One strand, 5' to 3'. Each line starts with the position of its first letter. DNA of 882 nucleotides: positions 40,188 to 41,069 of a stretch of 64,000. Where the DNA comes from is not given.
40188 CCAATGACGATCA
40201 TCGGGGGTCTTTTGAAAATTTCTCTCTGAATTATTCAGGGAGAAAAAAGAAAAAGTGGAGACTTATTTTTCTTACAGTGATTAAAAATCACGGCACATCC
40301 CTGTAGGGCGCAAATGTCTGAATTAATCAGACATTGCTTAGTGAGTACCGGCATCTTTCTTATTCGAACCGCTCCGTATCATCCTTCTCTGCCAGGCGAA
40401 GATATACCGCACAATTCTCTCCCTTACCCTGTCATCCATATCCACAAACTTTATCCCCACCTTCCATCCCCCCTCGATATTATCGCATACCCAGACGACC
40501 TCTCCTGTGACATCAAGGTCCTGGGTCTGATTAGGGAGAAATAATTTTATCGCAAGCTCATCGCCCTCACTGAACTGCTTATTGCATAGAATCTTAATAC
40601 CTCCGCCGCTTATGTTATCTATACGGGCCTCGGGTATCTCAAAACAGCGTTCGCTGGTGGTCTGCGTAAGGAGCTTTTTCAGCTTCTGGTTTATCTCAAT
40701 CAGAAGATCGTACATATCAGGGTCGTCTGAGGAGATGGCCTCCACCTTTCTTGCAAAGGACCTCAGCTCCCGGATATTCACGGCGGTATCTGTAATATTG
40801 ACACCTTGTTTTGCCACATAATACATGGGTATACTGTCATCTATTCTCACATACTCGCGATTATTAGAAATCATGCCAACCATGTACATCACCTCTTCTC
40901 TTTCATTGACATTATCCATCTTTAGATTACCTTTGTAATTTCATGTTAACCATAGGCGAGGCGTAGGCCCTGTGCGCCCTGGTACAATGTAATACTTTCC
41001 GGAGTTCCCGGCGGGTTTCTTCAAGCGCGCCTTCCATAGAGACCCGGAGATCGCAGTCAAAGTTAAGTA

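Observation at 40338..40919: PilZ-domain protein terminating the flagellin operon and facing motB2 across a convergent terminator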

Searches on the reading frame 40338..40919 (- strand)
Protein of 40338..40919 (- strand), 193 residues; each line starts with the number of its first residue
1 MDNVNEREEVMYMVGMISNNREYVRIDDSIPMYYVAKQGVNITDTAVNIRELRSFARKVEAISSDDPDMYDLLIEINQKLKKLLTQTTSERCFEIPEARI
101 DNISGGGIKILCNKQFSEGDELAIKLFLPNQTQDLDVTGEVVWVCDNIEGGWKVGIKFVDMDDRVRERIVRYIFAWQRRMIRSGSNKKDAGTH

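Call 3: search_protein_families(library=pfam, proteins=[window:40338-40919:-], max_evalue=0.01)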
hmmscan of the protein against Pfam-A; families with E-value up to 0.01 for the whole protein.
window:40338-40919:- (193 aa): 1 family
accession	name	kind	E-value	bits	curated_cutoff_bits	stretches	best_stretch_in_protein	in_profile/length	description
PF07238.19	PilZ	-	7.2e-17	62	22.5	1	97-175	24-102/102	PilZ domain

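Call 4: search_protein_families(library=ncbifam, proteins=[window:40338-40919:-], max_evalue=0.01)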
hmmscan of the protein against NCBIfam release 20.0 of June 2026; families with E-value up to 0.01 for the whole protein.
window:40338-40919:- (193 aa): 1 family
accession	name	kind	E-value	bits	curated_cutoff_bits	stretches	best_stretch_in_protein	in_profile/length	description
TIGR02266.1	gmx_TIGR02266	paralog_domain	1.5e-12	47.5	68.7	1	97-173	18-95/96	TIGR02266 family protein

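Call 5: find_homologous_proteins(query=window:40338-40919:-, max_evalue=0.001)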
Query window:40338-40919:- (193 aa): 16 proteins with E <= 0.001 among 56 candidates.
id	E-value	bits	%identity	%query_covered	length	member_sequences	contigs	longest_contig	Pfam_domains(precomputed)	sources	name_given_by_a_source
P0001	7.2e-124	429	100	100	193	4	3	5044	PF07238.20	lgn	-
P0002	5.0e-111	387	90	98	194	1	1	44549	PF07238.20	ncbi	-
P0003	8.9e-109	380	86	100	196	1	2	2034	PF07238.20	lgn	-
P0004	4.7e-98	345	81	95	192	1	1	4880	PF07238.20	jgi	-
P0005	1.6e-97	343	80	95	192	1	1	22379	PF07238.20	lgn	-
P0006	1.3e-96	340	76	98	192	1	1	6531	PF07238.20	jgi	-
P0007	2.3e-94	333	77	95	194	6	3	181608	PF07238.20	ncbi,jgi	-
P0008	1.3e-92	327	73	98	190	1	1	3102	PF07238.20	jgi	-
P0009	9.5e-91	321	78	92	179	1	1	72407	PF07238.20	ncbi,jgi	-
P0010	1.4e-89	317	75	98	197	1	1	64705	PF07238.20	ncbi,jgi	-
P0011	3.1e-88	313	73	93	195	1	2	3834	PF07238.20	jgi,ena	-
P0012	2.1e-85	303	68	95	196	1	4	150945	PF07238.20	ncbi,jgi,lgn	-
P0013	1.2e-33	135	40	87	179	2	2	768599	PF07238.20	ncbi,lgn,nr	ncbi:MAG: PilZ domain-containing protein [Deltaproteobacteria bacterium]|nr:PilZ domain-containing p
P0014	1.5e-28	118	37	84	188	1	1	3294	PF07238.20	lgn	-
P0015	2.5e-28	117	39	84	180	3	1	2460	PF07238.20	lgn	-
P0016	1.6e-27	115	38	85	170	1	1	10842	PF07238.20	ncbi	-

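Call 6: search_solved_structures(query=window:40338-40919:-, max_evalue=1, show_alignments=3)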
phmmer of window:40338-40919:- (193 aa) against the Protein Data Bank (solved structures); distinct sequences matched with E-value up to 1: 4.
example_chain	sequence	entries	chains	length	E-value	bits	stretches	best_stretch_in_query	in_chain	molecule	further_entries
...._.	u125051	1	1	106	4.9e-05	26.6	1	99-161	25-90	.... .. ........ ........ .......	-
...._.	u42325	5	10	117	5.6e-05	26.5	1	99-162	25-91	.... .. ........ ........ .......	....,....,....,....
3dsg_A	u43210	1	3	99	0.00018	24.8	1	100-161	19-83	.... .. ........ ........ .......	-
4f48_B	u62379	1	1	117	0.00023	24.5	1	99-162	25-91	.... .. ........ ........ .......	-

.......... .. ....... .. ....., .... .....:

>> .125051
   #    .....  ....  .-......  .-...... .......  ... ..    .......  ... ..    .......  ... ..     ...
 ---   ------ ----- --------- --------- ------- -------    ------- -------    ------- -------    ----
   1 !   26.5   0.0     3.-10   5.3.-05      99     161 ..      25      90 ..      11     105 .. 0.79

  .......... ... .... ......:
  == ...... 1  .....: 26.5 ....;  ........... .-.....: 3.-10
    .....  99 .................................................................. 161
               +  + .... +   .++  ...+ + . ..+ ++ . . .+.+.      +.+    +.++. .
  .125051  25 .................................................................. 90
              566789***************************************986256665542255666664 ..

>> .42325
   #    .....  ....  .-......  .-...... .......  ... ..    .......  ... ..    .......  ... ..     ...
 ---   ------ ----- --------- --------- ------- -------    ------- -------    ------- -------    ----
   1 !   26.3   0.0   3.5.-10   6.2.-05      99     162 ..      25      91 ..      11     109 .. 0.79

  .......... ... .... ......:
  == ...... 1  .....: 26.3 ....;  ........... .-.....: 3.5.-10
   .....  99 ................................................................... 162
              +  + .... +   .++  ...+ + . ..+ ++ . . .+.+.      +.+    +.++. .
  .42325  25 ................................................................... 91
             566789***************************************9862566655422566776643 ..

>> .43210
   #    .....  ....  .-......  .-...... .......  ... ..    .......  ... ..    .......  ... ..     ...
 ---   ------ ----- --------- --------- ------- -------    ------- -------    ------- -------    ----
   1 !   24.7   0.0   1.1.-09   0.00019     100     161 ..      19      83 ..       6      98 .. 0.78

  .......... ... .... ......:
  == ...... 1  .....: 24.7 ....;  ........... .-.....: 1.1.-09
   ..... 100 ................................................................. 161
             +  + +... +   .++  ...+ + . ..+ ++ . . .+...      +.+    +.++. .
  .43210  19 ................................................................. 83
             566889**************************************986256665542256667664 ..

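Call 10: find_encoding_contigs(protein=P0013, flank=8000, max_places=3)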
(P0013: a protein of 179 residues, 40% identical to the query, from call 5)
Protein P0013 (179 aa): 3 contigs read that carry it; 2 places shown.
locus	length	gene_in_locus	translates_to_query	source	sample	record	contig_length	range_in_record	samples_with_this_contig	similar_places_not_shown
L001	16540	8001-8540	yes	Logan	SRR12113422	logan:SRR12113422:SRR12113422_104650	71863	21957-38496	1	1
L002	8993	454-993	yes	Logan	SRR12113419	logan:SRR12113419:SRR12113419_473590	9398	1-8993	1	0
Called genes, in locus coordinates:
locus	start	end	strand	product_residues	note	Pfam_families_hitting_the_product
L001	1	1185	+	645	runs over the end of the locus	PF01973:MptE-like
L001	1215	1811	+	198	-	PF27299:TP0873_N (weak), PF26154:DUF8042 (weak)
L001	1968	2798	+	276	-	PF00669:Flagellin_N, PF00700:Flagellin_C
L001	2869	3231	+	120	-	PF03646:FlaG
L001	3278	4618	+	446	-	PF02465:FliD_N, PF07195:FliD_C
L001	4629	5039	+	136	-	PF02561:FliS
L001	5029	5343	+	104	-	PF05400:FliT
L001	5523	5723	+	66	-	-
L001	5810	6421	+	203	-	PF00072:Response_reg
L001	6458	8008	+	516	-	PF00072:Response_reg, PF13487:HD_5, PF01966:HD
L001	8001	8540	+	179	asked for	PF07238:PilZ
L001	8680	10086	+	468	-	PF01171:ATP_bind_3, PF11734:TilS_C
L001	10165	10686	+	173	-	PF00132:Hexapep (weak), PF25087:GMPPB_C (faint), PF14602:Hexapep_2 (faint), PF25084:LbH_EIF2B, PF00132:Hexapep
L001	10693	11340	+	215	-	PF01618:MotA_ExbB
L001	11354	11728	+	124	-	PF02472:ExbD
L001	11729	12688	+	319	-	PF02541:Ppx-GppA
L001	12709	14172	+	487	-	PF00478:IMPDH, PF00571:CBS, PF03060:NMO, PF01070:FMN_dh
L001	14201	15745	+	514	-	PF00117:GATase, PF07722:Peptidase_C26, PF02540:NAD_synthase (weak), PF03054:tRNA_Me_trans (faint), PF00958:GMP_synt_C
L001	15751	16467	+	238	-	PF18306:LDcluster4, PF03641:Lysine_decarbox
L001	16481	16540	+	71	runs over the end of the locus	-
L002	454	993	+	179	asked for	PF07238:PilZ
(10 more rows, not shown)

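Call 11: find_encoding_contigs(protein=P0016, flank=8000, max_places=2)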
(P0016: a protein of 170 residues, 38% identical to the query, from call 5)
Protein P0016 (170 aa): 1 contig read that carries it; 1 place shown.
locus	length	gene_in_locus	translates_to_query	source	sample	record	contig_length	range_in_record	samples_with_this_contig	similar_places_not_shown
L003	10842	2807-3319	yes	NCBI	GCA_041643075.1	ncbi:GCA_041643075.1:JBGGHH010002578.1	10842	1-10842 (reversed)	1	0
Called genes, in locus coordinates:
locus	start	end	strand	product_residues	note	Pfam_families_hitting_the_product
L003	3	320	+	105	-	?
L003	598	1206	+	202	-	PF00072:Response_reg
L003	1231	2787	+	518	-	PF00072:Response_reg, PF13492:GAF_3 (faint), PF13487:HD_5, PF01966:HD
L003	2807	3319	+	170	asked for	PF07238:PilZ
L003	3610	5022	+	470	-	PF01171:ATP_bind_3, PF11734:TilS_C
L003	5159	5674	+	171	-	PF25087:GMPPB_C (faint), PF25084:LbH_EIF2B, PF00132:Hexapep (weak), PF14602:Hexapep_2 (weak), PF00132:Hexapep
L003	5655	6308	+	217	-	PF01618:MotA_ExbB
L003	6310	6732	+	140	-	PF02472:ExbD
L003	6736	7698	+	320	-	PF02541:Ppx-GppA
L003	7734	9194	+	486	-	PF00478:IMPDH, PF00571:CBS, PF03060:NMO, PF01070:FMN_dh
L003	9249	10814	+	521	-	PF00117:GATase, PF07722:Peptidase_C26, PF02540:NAD_synthase, PF03054:tRNA_Me_trans (faint), PF00958:GMP_synt_C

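Call 12: find_encoding_contigs(protein=P0012, flank=8000, max_places=2)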
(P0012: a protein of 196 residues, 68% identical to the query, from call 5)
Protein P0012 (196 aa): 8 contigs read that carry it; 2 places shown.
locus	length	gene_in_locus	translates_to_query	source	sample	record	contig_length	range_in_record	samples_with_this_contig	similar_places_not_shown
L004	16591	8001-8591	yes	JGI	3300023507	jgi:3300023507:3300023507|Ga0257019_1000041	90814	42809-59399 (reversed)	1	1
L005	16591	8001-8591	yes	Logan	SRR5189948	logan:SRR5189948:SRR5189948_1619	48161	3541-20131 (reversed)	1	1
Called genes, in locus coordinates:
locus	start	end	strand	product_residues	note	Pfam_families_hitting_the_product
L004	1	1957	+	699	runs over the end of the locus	PF03065:Glyco_hydro_57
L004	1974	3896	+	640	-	PF01973:MptE-like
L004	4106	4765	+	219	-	-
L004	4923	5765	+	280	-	PF00669:Flagellin_N, PF00700:Flagellin_C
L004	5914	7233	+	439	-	PF02465:FliD_N, PF07195:FliD_C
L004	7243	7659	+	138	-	PF02561:FliS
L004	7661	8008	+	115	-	PF05400:FliT (weak)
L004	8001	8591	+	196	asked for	PF07238:PilZ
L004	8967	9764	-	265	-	PF13677:MotB_plug, PF00691:OmpA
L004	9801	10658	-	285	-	PF20560:MotA_N, PF01618:MotA_ExbB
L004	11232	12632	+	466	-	PF00072:Response_reg, PF00158:Sigma54_activat, PF14532:Sigma54_activ_2, PF07728:AAA_5, PF25601:AAA_lid_14, PF02954:HTH_8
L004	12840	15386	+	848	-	PF13176:TPR_7 (faint), PF13424:TPR_12 (faint), PF13428:TPR_14 (faint), PF14559:TPR_19 (faint), PF13432:TPR_16 (faint), PF07719:TPR_2 (faint), PF00515:TPR_1 (faint), PF12895:ANAPC3 (faint), +1 more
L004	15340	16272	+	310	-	PF00512:HisKA, PF02518:HATPase_c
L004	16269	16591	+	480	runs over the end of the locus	PF00072:Response_reg, PF23198:PDE8A_N (faint), PF00158:Sigma54_activat, PF14532:Sigma54_activ_2, PF07728:AAA_5 (weak), PF25601:AAA_lid_14, PF02954:HTH_8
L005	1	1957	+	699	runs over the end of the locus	PF03065:Glyco_hydro_57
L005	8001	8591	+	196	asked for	PF07238:PilZ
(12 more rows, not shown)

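Call 13: find_encoding_contigs(protein=P0007, flank=8000, max_places=2)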
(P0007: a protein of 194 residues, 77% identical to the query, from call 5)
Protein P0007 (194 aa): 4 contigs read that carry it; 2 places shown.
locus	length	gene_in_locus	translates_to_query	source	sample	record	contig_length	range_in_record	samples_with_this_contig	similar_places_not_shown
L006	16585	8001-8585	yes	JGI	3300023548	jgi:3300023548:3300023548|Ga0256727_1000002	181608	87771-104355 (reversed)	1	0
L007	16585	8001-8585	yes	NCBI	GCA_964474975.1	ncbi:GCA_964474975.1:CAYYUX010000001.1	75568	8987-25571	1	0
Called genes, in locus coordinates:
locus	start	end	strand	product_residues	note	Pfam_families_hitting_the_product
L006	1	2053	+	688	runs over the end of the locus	PF03065:Glyco_hydro_57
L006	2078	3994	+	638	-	PF20157:Maf_flag10_N (faint), PF01973:MptE-like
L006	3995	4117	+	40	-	-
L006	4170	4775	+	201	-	PF26154:DUF8042 (faint)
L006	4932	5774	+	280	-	PF00669:Flagellin_N, PF00700:Flagellin_C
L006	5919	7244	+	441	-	PF02465:FliD_N, PF07195:FliD_C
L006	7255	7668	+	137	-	PF02561:FliS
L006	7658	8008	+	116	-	PF05400:FliT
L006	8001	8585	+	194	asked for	PF07238:PilZ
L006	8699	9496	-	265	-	PF13677:MotB_plug, PF00691:OmpA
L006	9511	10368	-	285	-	PF20560:MotA_N, PF01618:MotA_ExbB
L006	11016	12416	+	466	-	PF00072:Response_reg, PF00158:Sigma54_activat, PF14532:Sigma54_activ_2, PF07728:AAA_5, PF25601:AAA_lid_14, PF02954:HTH_8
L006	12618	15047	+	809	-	PF13428:TPR_14 (faint), PF13432:TPR_16 (faint), PF00515:TPR_1 (faint), PF07719:TPR_2 (faint), PF13424:TPR_12 (faint)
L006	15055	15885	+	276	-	PF00512:HisKA, PF02518:HATPase_c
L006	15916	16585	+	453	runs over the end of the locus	PF00072:Response_reg, PF00158:Sigma54_activat, PF14532:Sigma54_activ_2, PF07728:AAA_5 (faint), PF25601:AAA_lid_14, PF02954:HTH_8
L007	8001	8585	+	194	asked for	PF07238:PilZ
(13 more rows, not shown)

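Call 22: predict_structure(alignment_id=A1)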
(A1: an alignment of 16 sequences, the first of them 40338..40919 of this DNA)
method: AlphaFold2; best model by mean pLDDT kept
length: 193 residues; sequences in the alignment: 16
mean_pLDDT: 49.1   pTM: 0.45
mean pLDDT of the five models: 49.1, 47.3, 46.7, 46.5, 44.4
residues with pLDDT >= 90: 0; 70-90: 20; 50-70: 69; < 50: 104
segments of 3 or more residues with pLDDT < 50: 1-32, 38-63, 75-77, 80-99, 184-193
pLDDT, mean of each block of 10 residues (from residue 1): 30 22 31 47 34 44 49 49 43 40 59 68 59 62 70 71 63 53 45 32
secondary structure, 60 per line:
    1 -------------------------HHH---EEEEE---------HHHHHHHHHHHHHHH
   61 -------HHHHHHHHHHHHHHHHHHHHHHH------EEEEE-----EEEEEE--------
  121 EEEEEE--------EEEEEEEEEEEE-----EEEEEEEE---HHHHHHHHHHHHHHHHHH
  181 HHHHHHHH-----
elements in order: E32-36 H46-60 H68-90 E97-101 E107-112 E121-126 E135-146 E152-159 H163-188

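Call 23: search_protein_representatives(alignment_id=A1)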
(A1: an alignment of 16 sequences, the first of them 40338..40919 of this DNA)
Query: 16 sequences, 189 profile positions. Proteins with E-value up to 0.001 (for the whole library): 5983; up to 1e-10: 668; up to 1e-30: 6. The best 150 are listed.
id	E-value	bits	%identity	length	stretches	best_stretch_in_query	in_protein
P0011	1.2e-96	338.2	-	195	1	2-187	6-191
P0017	3.4e-58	212.8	-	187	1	16-188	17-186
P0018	3.1e-43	164.0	-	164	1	17-183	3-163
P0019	3.8e-43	163.7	-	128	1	14-137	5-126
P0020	2.9e-42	160.9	-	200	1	3-182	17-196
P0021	1.0e-41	159.1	-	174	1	13-182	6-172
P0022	2.3e-27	112.3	-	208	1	13-187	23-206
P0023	4.5e-26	108.0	-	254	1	5-187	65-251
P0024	1.6e-25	106.3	-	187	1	16-184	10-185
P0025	3.5e-25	105.1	-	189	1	8-182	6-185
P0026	5.5e-25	104.5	-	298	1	16-184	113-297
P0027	6.5e-25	104.3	-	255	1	12-186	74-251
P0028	2.3e-24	102.4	-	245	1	16-182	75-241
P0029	2.8e-24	102.2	-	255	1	12-187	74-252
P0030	3.4e-24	101.9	-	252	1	14-185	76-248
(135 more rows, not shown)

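Call 24: search_protein_families(library=pfam, alignment_id=A1, max_evalue=10)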
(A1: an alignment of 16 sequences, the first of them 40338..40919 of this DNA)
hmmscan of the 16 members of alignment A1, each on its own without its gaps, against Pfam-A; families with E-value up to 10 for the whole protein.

A. member 1, window:40338-40919:- (193 aa): 2 families
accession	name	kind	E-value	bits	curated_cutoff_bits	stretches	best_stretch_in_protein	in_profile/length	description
PF07238.19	PilZ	-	7.2e-17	62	22.5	1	97-175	24-102/102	PilZ domain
PF10802.14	DUF2540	-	0.034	14.7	25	1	47-90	8-51/75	Protein of unknown function (DUF2540)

B. families by the number of members that match (of 16 scanned): 6 families
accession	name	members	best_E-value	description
PF07238.19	PilZ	16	1e-18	PilZ domain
PF16714.10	TyrRSs_C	3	0.11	Tyrosyl-tRNA synthetase C-terminal domain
PF21754.2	DacZ_A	2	0.02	Probable sensor domain DacZ_A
PF10802.14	DUF2540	2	0.034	Protein of unknown function (DUF2540)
PF11620.14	GABP-alpha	1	0.15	GA-binding protein alpha chain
PF15418.12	DUF4625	1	0.19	Domain of unknown function (DUF4625)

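Call 25: search_solved_structures(query=A1, max_evalue=10, show_alignments=2)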
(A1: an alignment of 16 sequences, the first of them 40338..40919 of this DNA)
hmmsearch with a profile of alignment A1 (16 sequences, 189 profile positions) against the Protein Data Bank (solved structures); distinct sequences matched with E-value up to 10: 5.
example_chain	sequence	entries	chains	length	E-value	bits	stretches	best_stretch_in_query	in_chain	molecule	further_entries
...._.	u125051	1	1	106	3.2e-05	27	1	101-167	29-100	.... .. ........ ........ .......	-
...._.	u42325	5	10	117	4.1e-05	26.6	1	101-167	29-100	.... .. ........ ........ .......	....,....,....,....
3dsg_A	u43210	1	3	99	7.8e-05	25.7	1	102-167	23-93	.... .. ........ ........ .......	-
4f48_B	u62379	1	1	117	0.00012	25.1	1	102-167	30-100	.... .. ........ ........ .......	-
5vx6_A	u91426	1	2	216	0.024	17.6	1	99-175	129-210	Uncharacterized protein YpfA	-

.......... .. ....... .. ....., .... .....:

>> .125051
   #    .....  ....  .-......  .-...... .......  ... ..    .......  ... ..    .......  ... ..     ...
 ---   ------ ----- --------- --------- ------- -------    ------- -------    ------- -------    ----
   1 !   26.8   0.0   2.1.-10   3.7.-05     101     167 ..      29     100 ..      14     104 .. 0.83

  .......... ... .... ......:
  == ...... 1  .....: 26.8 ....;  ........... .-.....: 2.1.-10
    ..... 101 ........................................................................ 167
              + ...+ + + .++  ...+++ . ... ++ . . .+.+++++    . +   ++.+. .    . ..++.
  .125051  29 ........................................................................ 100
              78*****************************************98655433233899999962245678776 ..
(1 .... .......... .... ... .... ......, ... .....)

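Call 29: search_protein_families(library=pfam, alignment_id=A2, max_evalue=0.01)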
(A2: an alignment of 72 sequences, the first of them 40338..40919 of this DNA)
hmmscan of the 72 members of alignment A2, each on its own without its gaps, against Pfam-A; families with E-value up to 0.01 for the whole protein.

A. member 1, window:40338-40919:- (193 aa): 1 family
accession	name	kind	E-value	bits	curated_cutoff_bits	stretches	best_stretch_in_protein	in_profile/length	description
PF07238.19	PilZ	-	7.2e-17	62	22.5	1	97-175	24-102/102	PilZ domain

B. families by the number of members that match (of 72 scanned): 2 families
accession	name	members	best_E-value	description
PF07238.19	PilZ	72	1e-18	PilZ domain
PF16823.10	tPilZ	3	0.0011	Atypical PilZ domain, cyclic di-GMP receptor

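Call 30: find_homologous_proteins(query=A2, max_evalue=0.00001)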
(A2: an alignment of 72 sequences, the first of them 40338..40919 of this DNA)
Query A2 (72 sequences) (193 aa, profile of the alignment): 37 proteins with E <= 0.00001 among 5185 candidates.
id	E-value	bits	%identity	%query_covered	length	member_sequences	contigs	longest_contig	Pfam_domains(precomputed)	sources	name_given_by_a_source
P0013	3.1e-52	195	40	87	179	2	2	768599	PF07238.20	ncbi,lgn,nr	ncbi:MAG: PilZ domain-containing protein [Deltaproteobacteria bacterium]|nr:PilZ domain-containing p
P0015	2.2e-49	186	39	84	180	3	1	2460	PF07238.20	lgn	-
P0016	1.2e-48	183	38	85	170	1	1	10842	PF07238.20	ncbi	-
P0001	4.5e-48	181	100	100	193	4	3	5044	PF07238.20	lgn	-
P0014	7.9e-48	181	37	84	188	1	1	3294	PF07238.20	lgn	-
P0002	8.6e-48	180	90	98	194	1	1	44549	PF07238.20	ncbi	-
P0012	2.7e-47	179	68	95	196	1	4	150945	PF07238.20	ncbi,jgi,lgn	-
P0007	5.4e-47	178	77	95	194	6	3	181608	PF07238.20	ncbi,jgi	-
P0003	5.7e-47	178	86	100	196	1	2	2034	PF07238.20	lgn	-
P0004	1.6e-46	176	81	95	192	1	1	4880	PF07238.20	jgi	-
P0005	3.2e-46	175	80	95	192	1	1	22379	PF07238.20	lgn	-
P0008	4.5e-46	175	73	98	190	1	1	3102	PF07238.20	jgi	-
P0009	6.1e-46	174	78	92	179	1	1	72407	PF07238.20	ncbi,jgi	-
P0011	9.2e-46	174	73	93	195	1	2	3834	PF07238.20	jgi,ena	-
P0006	1.0e-45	174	76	98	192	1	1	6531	PF07238.20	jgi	-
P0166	2.2e-45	173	25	88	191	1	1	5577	PF07238.20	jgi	-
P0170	8.1e-42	161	25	84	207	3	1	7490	PF07238.20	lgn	-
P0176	2.0e-37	147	28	84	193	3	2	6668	PF07238.20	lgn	-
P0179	4.6e-37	145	20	88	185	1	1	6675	PF07238.20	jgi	jgi:hypothetical protein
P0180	1.2e-35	141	26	58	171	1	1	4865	PF07238.20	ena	-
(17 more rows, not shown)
